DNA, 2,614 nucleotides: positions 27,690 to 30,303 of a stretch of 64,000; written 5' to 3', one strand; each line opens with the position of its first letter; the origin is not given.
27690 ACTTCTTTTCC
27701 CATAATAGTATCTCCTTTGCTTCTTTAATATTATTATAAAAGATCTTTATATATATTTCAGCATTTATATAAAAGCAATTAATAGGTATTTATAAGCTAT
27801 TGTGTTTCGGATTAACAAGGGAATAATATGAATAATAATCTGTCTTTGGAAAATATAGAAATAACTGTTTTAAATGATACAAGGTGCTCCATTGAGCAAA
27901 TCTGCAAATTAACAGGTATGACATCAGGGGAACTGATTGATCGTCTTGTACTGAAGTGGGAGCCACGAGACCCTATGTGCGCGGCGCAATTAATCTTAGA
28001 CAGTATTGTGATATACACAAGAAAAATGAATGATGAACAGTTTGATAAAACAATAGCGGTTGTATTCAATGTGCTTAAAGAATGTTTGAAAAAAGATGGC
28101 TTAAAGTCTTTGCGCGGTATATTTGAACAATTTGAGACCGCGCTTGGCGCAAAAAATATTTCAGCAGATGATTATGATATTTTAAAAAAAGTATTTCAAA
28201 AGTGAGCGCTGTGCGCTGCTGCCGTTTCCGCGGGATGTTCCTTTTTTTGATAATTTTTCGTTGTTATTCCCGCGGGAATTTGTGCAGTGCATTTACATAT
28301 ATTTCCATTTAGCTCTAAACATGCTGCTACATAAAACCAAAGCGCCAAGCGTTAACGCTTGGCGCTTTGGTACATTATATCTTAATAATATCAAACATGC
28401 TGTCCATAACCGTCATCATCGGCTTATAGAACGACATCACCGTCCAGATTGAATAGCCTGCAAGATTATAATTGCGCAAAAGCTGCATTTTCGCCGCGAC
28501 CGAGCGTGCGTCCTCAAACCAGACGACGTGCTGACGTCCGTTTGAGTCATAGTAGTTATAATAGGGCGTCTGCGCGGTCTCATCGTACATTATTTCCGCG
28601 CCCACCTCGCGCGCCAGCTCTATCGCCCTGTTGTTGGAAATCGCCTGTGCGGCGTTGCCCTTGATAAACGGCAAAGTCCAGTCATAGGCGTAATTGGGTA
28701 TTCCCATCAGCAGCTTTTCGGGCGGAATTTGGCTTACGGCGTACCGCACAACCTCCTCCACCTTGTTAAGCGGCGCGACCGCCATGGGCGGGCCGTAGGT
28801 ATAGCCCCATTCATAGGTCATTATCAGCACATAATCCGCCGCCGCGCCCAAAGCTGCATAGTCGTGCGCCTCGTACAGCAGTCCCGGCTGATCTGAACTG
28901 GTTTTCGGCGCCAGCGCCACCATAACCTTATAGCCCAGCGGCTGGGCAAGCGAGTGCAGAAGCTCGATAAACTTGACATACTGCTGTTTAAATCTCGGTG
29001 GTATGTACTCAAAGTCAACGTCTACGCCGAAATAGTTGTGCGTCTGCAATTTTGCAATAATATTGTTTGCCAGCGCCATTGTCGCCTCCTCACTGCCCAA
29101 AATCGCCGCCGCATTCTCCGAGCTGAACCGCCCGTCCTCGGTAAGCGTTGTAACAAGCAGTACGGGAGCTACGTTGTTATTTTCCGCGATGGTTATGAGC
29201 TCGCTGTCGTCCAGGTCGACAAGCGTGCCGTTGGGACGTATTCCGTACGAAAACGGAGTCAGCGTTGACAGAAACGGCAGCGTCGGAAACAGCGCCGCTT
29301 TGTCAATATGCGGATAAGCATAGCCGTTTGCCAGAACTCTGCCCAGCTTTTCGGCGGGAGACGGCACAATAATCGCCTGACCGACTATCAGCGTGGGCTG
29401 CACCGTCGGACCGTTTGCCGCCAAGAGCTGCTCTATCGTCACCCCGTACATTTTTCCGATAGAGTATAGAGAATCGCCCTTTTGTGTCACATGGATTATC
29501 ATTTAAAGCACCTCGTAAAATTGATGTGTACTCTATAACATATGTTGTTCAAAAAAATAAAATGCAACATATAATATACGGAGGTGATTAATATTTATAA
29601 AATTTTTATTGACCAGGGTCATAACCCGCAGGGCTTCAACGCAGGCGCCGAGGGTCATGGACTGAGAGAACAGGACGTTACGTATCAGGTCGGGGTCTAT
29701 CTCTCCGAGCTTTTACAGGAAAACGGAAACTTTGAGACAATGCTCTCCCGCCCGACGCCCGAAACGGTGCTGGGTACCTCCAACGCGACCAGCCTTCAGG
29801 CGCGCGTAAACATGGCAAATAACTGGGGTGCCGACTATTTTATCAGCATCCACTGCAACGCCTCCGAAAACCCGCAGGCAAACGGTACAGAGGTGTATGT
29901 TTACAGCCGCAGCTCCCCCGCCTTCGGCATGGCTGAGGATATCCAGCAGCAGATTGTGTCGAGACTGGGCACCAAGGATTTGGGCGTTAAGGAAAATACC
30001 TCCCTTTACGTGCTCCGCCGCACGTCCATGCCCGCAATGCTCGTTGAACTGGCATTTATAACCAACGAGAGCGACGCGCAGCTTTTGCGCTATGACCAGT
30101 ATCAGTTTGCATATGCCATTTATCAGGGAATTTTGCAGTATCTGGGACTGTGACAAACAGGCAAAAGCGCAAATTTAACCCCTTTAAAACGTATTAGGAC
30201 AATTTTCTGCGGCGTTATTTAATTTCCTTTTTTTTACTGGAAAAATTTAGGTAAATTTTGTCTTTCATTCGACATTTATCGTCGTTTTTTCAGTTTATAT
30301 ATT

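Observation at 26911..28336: AT-rich islet: two tandem paralogous XRE regulators plus a divergent 125-aa orphan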

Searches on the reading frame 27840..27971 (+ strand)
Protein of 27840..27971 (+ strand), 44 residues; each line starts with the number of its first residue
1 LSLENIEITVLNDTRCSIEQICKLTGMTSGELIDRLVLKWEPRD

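Call 56: search_protein_families(library=pfam, alignment_id=A4, max_evalue=1)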
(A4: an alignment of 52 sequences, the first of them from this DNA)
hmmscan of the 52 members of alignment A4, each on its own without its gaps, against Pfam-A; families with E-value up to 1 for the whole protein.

A. member 1, seq(44 aa): 2 families
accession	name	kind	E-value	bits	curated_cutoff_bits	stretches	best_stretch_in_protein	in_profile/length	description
PF10723.15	RepB-RCR_reg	-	0.007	16.7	21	1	5-39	41-75/81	Replication regulatory protein RepB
PF12840.13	HTH_20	-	0.066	13.6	27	1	11-36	2-28/51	Helix-turn-helix domain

B. families by the number of members that match (of 52 scanned): 36 families (the first 25 are shown)
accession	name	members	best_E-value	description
PF01402.27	RHH_1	11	0.003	Ribbon-helix-helix protein, copG family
PF10723.15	RepB-RCR_reg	10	0.00075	Replication regulatory protein RepB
PF24410.1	wHTH-HSP90_Na-assoc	5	0.0033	wHTH-Hsp90_Na associated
PF21983.2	NikA-like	4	0.012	Mobilization protein NikA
PF04760.21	IF2_N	3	0.0014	Translation initiation factor IF-2, N-terminal region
PF13443.12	HTH_26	2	0.032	Cro/C1-type HTH DNA-binding domain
PF21273.3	SNX17-27-31_F1_FERM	2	0.089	Sortin nexin 17/27/31, FERM domain, F1 lobe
PF13404.12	HTH_AsnC-type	2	0.1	AsnC-type helix-turn-helix domain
PF06308.16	ErmC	1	0.0061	23S rRNA methylastransferase leader peptide (ErmCL)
PF07568.18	HisKA_2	1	0.0098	Histidine kinase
PF25025.1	EF-Ts_N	1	0.01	Elongation factor Ts, mitochondrial, N-terminal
PF00808.29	CBFD_NFYB_HMF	1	0.018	Histone-like transcription factor (CBF/NF-Y) and archaeal histone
PF19839.5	RHH_9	1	0.022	Ribbon-helix-helix protein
PF04698.17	Rab_eff_C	1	0.027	Rab effector MyRIP/melanophilin C-terminus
PF22083.2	I-HmuI_NUMOD-like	1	0.035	DNA endonuclease I-HmuI-like, NUMOD-like domain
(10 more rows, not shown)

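Call 57: search_solved_structures(query=A4, max_evalue=10, show_alignments=4)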
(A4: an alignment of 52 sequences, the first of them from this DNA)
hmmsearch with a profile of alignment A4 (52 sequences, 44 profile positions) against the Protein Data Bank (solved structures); distinct sequences matched with E-value up to 10: 5.
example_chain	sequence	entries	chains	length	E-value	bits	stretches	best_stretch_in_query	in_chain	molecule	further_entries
6dy3_A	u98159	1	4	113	0.21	14.2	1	16-33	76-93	N-acylethanolamine-hydrolyzing acid amidase alpha-subunit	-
7nie_A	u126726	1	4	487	0.73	12.5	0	13-30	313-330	Glycerol kinase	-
1zxo_A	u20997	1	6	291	0.97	12.1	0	15-32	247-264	conserved hypothetical protein Q8A1P1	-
1dqt_A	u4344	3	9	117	1.8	11.2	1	2-25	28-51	CYTOTOXIC T LYMPHOCYTE ASSOCIATED ANTIGEN 4 | Cytotoxic T-lymphocyte protein 4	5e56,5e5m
9dq4_A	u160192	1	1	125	2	11.1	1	2-25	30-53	Cytotoxic T-lymphocyte protein 4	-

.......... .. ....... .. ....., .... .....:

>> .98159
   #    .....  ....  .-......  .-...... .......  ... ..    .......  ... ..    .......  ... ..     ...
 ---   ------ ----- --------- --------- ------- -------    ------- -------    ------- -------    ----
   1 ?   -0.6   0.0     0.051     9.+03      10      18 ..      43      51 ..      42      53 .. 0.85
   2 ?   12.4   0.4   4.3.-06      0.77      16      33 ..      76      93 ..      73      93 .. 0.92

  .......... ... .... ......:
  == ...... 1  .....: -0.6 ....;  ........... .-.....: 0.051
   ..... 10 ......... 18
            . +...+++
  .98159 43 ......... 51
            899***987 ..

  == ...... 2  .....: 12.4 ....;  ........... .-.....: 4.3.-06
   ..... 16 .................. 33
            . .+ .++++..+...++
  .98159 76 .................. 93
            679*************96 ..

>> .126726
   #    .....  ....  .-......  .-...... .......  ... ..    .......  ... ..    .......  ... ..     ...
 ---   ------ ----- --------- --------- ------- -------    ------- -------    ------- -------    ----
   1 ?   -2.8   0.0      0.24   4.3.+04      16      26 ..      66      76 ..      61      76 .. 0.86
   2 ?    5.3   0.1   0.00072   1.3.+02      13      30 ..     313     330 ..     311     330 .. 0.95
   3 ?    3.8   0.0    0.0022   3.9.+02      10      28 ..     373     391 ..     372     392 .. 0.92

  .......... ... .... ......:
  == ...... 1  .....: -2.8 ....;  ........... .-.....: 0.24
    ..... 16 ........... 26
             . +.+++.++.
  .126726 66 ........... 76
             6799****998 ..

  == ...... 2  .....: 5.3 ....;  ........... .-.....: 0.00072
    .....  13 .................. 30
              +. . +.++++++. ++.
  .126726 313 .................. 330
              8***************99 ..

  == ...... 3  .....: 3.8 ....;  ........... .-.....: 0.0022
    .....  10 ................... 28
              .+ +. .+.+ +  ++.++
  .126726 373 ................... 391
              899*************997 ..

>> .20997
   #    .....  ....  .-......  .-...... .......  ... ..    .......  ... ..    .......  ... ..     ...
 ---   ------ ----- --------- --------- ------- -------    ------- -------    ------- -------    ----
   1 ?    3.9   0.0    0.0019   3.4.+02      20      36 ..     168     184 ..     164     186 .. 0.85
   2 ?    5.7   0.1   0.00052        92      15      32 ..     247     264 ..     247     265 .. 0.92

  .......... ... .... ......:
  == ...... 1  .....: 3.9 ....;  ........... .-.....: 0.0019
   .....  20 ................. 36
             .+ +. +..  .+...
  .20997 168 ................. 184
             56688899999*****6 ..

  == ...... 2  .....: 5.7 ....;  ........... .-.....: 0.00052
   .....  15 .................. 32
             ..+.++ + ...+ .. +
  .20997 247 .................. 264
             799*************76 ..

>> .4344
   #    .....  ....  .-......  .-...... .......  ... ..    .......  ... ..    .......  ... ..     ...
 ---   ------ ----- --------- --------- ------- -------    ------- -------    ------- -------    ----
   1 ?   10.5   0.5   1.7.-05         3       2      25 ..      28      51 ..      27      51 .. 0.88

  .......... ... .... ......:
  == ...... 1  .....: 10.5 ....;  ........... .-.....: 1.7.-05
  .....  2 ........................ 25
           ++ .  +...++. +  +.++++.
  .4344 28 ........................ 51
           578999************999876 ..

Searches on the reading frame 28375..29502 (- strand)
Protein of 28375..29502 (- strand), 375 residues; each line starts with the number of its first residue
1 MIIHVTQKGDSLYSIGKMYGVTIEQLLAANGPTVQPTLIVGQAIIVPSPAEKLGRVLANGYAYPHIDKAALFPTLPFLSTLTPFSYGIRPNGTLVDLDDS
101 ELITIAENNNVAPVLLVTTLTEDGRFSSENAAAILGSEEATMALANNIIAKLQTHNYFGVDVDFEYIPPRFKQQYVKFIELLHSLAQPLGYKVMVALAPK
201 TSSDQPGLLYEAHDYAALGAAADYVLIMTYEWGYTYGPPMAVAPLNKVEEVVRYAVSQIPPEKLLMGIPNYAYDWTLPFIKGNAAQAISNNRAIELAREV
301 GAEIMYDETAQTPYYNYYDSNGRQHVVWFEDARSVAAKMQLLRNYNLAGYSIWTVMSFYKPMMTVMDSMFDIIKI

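Call 4: search_protein_families(library=pfam, proteins=[window:28375-29502:-], max_evalue=0.1)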
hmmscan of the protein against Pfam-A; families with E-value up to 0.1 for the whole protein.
window:28375-29502:- (375 aa): 4 families
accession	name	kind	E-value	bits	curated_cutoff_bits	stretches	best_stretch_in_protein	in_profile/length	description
PF00704.34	Glyco_hydro_18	-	4.4e-28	99.3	29.6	1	133-355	82-314/317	Glycosyl hydrolases family 18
PF01476.26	LysM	-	9.5e-10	38.7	20.9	1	4-47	1-43/43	LysM domain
PF23473.1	LysM3_LYK4_5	-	0.021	15.3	29.3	1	6-31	7-32/48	LYK4/5 LysM3 domain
PF23446.1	LysM1_NFP_LYK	-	0.067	14.5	36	0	10-47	16-54/60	NFP/LYK LysM1 domain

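Call 25: find_related_loci(query=window:28375-29502:-, collection=genome_contigs, flank=10000)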
Query window:28375-29502:- (375 aa) in genome_contigs; peptide patterns used: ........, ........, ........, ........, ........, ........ (x = any residue, [..] = any of these).
600 stretches matched a pattern (row limit reached: there are more); 586 encode a relative of the query (tblastn E <= 1e-3); the best 80 are kept; 80 distinct loci.
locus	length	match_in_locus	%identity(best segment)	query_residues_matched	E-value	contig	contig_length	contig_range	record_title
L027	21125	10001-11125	74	1-375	0e+0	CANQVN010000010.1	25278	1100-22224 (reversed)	MAG: uncultured Clostridia bacterium isolate Lapin-033__bin21 genome assembly, contig: Lapin-033__NODE_1574_length_25278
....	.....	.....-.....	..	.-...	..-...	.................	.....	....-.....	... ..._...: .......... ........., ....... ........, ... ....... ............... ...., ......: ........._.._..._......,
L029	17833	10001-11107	59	1-370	4e-148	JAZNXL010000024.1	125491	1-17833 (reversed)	MAG: Eubacteriales bacterium isolate T1900044779_TS20190245.MAGScoT_cleanbin_000005 SGB_2538_k141_731404, whole genome s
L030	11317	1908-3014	56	1-370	3e-143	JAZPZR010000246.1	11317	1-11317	MAG: Eubacteriales bacterium isolate T1900044644_TS20190110.MAGScoT_cleanbin_000054 SGB_1325_k141_1100808, whole genome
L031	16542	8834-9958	53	2-375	3e-133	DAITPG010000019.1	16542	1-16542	MAG TPA_asm: Eubacteriaceae bacterium isolate CTOTU26089 NODE_1496_length_16542_cov_4.678656, whole genome shotgun seque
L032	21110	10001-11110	52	7-375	6e-131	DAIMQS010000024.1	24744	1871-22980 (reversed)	MAG TPA_asm: Clostridiales bacterium isolate CTOTU40209 NODE_1398_length_24744_cov_5.312852, whole genome shotgun sequen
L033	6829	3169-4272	52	9-375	6e-129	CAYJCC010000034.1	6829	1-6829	MAG TPA_asm: uncultured Lachnospiraceae bacterium isolate ERP122455_co1_201 genome assembly, contig: NODE_4005_length_68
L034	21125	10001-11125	52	2-375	2e-128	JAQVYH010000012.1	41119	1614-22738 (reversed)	MAG: Eubacteriales bacterium isolate STF2_145 NODE_1895_length_41119_cov_3.999146_Sandtown_F2, whole genome shotgun sequ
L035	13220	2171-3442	46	1-375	2e-127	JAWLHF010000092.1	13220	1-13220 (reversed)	MAG: Clostridiaceae bacterium isolate 30dZY2.bin.40 NODE_5702_length_13220_cov_7.277265, whole genome shotgun sequence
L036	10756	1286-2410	52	1-375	4e-126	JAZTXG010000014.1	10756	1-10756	MAG: Eubacteriales bacterium isolate T1900045331_YK20190020.MAGScoT_cleanbin_000008 SGB_6523_k141_1373846, whole genome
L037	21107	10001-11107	50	4-371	1e-125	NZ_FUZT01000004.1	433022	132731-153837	Maledivibacter halophilus strain M1, whole genome shotgun sequence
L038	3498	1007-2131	49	2-375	3e-128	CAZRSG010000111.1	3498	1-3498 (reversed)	MAG TPA_asm: uncultured Oscillospiraceae bacterium isolate binchicken_co157_711 genome assembly, contig: NODE_66655_leng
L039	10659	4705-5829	51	1-375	9e-123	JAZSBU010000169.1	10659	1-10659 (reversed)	MAG: Eubacteriales bacterium isolate T1900044925_TS20190391.MAGScoT_cleanbin_000005 SGB_3373_k141_512185, whole genome s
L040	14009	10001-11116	50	4-375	1e-122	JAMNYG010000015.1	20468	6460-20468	MAG: Bacillota bacterium isolate Bin_20 Bin_20_scaffold_2242, whole genome shotgun sequence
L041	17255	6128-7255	49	2-375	4e-122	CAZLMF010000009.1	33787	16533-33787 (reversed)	MAG TPA_asm: uncultured Oscillospiraceae bacterium isolate SRP294416_co2_488 genome assembly, contig: NODE_883_length_33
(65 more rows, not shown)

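Call 44: search_protein_families(library=ncbifam, proteins=[window:28375-29502:-], max_evalue=0.01)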
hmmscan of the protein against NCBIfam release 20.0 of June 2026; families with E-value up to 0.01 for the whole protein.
window:28375-29502:- (375 aa): 4 families
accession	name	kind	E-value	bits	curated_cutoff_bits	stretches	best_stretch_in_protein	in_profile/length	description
TIGR02899.1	spore_safA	subfamily_domain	6.4e-07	29.2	67.85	1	7-48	2-44/44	SafA/ExsA family spore coat assembly protein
NF041208.1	celldiv_DipM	equivalog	8.5e-05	21.9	740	1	5-58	187-239/419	cell division endopeptidase DipM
NF052619.1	ChiD_Serratia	equivalog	0.00041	19.5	750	0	306-354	346-395/416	chitinase ChiD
NF047755.1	LIC_10271_M23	exception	0.00061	19.6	180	1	3-55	26-78/207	LIC_10271 family cell wall hydrolase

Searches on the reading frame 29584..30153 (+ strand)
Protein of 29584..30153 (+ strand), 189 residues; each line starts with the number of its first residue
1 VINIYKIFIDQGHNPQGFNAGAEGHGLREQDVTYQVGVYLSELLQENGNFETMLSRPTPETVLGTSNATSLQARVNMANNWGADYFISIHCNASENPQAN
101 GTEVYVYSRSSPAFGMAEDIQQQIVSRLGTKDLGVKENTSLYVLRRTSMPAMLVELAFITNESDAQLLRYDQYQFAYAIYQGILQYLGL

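Call 4: search_protein_families(library=pfam, proteins=[window:29584-30153:+], max_evalue=0.1)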
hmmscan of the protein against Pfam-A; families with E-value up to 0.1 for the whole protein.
window:29584-30153:+ (189 aa): 1 family
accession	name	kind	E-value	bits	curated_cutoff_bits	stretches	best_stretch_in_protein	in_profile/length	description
PF01520.23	Amidase_3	-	1.1e-47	162.8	27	1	7-184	1-173/174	N-acetylmuramoyl-L-alanine amidase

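Call 16: find_encoding_contigs(protein=window:29584-30153:+, flank=5000, max_places=10)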
Protein window:29584-30153:+ (189 aa): 23 contigs read that carry it; 10 places shown.
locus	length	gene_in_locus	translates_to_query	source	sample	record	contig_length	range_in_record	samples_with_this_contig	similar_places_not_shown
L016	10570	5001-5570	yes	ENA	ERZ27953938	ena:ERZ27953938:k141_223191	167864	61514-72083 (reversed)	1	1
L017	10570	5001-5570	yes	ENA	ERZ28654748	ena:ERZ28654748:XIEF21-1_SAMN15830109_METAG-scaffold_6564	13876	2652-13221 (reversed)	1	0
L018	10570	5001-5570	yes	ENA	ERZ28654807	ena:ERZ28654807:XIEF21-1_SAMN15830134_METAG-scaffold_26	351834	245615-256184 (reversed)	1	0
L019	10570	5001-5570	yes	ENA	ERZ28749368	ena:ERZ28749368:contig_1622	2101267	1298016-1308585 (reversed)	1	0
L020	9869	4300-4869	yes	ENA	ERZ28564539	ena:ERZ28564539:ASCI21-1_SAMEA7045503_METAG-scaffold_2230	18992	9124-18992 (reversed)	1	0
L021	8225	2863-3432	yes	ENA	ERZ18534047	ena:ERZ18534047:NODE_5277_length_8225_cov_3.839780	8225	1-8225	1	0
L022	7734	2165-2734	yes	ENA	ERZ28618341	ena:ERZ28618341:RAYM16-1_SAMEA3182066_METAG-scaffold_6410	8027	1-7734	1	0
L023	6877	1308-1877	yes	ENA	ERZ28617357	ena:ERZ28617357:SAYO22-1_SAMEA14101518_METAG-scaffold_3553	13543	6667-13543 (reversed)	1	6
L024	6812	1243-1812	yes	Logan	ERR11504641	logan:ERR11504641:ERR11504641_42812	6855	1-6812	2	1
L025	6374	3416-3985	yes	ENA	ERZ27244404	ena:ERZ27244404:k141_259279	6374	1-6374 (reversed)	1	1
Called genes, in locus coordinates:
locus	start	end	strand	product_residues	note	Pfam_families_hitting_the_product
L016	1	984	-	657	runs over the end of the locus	-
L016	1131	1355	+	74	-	PF04070:DUF378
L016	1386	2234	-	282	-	-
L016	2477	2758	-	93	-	PF13560:HTH_31 (weak), PF01381:HTH_3, PF12844:HTH_19 (weak)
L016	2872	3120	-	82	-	PF13560:HTH_31, PF12844:HTH_19, PF01381:HTH_3, PF13443:HTH_26 (weak)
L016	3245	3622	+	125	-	-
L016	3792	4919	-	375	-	PF01476:LysM, PF00704:Glyco_hydro_18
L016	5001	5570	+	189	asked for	PF01520:Amidase_3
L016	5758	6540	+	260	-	PF08769:Spo0A_C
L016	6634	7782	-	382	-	PF01411:tRNA-synt_2c (weak), PF07973:tRNA_SAD, PF02272:DHHA1 (weak)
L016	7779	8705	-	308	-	PF01261:AP_endonuc_2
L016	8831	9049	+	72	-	-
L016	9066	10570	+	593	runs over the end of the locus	PF03553:Na_H_antiporter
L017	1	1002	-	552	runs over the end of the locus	?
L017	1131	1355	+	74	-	PF04070:DUF378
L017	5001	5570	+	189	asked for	PF01520:Amidase_3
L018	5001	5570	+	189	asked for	PF01520:Amidase_3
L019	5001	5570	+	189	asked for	PF01520:Amidase_3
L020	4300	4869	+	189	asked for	PF01520:Amidase_3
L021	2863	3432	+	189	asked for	PF01520:Amidase_3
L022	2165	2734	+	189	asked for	PF01520:Amidase_3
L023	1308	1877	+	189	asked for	PF01520:Amidase_3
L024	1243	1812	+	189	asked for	PF01520:Amidase_3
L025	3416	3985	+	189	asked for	PF01520:Amidase_3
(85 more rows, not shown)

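Call 44: search_protein_families(library=ncbifam, proteins=[window:29584-30153:+], max_evalue=0.01)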
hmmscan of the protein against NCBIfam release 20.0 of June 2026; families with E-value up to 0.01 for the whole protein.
window:29584-30153:+ (189 aa): 6 families
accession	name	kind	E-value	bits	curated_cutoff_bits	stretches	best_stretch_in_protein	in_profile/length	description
TIGR02883.1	spore_cwlD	equivalog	1.5e-28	100.2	221.55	1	7-186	3-189/189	N-acetylmuramoyl-L-alanine amidase CwlD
NF007751.0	PRK10431.1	equivalog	2.1e-19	69.4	532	2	7-122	194-301/445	N-acetylmuramoyl-L-alanine amidase AmiB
NF007652.1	PRK10319.1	equivalog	6e-18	65.1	400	2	7-120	60-165/291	N-acetylmuramoyl-L-alanine amidase AmiA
NF038267.1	amidase_AmiC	exception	3.8e-15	55.4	700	2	7-111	189-285/407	N-acetylmuramoyl-L-alanine amidase AmiC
NF038140.1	amidase_Rv3717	exception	7.3e-10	38.6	335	1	23-188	61-232/233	Rv3717 family N-acetylmuramoyl-L-alanine amidase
NF050040.1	horm_taper_TftA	equivalog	2.6e-08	33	500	1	74-186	63-183/450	hormogonium tapered terminus morphoprotein TftA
